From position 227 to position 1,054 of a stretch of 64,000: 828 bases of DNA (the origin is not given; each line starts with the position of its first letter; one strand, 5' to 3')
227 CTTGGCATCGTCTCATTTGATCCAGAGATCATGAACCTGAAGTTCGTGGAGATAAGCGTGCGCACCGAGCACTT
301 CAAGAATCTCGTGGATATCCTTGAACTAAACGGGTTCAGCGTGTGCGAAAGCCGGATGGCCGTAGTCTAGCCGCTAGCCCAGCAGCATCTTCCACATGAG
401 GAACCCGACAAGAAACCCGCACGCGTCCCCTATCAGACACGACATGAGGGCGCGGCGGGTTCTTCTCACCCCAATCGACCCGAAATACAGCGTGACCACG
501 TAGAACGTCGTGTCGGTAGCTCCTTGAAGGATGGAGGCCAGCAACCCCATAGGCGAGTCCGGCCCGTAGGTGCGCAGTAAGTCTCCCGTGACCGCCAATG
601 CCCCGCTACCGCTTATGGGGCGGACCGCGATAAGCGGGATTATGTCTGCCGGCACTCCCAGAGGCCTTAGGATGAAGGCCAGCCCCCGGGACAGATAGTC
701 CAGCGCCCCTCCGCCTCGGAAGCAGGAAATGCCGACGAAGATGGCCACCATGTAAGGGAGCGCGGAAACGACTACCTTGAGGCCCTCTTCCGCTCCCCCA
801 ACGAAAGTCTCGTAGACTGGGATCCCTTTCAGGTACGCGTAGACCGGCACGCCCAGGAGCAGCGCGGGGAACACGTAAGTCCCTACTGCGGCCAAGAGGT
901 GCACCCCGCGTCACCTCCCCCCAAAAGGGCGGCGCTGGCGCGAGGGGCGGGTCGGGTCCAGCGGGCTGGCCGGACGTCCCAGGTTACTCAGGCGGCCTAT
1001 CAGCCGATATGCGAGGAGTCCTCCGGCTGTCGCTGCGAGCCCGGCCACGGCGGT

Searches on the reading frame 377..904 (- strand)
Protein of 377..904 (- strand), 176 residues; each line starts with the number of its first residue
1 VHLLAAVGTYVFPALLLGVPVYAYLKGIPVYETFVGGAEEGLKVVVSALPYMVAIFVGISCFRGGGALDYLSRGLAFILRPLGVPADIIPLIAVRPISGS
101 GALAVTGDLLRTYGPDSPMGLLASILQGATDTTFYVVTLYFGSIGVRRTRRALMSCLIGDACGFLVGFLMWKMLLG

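Call 54: search_protein_families(library=pfam, proteins=[window:377-904:-], max_evalue=0.001)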
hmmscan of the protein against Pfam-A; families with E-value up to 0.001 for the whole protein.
window:377-904:- (176 aa): 1 family
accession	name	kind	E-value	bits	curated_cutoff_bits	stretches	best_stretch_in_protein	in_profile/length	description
PF07670.19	Gate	-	2e-11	44.7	29.6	1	46-145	2-102/104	Nucleoside recognition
